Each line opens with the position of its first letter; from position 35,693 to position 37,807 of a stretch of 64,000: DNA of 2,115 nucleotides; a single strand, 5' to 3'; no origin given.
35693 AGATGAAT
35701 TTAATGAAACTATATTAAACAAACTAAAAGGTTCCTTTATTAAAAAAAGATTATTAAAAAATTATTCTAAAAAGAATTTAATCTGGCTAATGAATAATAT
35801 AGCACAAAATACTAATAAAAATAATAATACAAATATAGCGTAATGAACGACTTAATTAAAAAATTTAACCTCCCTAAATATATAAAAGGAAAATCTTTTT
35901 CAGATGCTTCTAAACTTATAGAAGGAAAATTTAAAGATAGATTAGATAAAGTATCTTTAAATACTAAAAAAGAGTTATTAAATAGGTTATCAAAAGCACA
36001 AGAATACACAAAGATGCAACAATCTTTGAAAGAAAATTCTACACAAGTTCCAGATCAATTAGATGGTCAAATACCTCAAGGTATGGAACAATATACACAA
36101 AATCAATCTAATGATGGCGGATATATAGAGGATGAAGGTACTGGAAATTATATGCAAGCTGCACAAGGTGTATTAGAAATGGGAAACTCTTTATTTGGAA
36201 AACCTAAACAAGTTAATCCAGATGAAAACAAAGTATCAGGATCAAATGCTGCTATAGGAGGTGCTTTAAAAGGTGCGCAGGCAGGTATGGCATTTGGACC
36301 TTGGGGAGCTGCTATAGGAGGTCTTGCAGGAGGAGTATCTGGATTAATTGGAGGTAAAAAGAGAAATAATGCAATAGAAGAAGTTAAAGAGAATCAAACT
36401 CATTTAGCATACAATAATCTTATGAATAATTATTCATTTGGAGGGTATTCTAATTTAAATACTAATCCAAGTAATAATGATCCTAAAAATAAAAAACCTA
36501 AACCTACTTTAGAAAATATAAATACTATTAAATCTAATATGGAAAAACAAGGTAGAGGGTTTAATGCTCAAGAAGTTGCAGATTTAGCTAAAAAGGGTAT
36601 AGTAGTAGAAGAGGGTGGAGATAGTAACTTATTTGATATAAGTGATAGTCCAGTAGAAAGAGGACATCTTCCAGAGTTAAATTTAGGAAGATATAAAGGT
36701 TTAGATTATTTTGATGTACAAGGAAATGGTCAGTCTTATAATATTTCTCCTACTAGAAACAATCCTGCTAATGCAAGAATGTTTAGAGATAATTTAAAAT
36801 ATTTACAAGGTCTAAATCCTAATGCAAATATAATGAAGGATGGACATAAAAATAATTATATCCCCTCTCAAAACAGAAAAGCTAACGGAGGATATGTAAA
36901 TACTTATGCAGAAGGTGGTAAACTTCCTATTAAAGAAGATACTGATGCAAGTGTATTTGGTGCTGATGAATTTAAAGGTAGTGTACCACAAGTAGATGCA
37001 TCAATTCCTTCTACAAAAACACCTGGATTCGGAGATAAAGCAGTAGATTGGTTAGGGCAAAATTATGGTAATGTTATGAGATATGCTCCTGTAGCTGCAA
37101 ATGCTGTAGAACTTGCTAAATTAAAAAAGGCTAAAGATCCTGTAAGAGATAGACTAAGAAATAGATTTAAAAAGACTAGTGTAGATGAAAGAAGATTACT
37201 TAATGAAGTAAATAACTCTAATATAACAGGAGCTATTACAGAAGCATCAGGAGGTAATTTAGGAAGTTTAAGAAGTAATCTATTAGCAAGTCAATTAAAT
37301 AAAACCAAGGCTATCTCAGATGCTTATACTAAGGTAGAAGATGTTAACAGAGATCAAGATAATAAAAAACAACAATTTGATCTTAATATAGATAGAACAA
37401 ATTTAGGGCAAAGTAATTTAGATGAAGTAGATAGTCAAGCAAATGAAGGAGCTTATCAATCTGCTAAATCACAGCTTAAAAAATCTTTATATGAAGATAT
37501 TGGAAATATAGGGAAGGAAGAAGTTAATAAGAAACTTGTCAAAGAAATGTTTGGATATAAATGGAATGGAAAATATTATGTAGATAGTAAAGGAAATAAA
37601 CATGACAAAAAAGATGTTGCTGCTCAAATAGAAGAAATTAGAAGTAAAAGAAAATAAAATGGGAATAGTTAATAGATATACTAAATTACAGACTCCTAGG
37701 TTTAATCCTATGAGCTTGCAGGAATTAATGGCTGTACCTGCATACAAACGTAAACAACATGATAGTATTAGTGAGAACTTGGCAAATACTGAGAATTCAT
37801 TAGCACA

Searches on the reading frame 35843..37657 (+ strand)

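Call 5: search_protein_families(library=phrogs, proteins=[window:35843-37657:+])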
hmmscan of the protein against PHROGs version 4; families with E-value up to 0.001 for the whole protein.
window:35843-37657:+ (604 aa): 3 families
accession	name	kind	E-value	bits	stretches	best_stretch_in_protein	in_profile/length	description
phrog_18476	-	unknown function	3.8e-05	24.6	1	125-185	60-123/209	-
phrog_37425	-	unknown function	9.3e-05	23.2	1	133-177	4-49/275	-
phrog_6056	-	head and packaging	0.00032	21.6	1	137-192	8-63/224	internal virion protein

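Call 62: search_protein_families(library=pfam, proteins=[window:35843-37657:+], max_evalue=0.01)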
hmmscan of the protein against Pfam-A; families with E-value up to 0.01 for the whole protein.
window:35843-37657:+ (604 aa): 2 families
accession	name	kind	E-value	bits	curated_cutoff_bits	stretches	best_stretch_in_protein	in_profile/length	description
PF25725.1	crAss_CARG1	-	0.0028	18.2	27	1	13-68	75-131/133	Crassvirus cargo protein 1 domain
PF20721.2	C19orf12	-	0.007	16.6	30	0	130-180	40-89/163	C19orf12-like protein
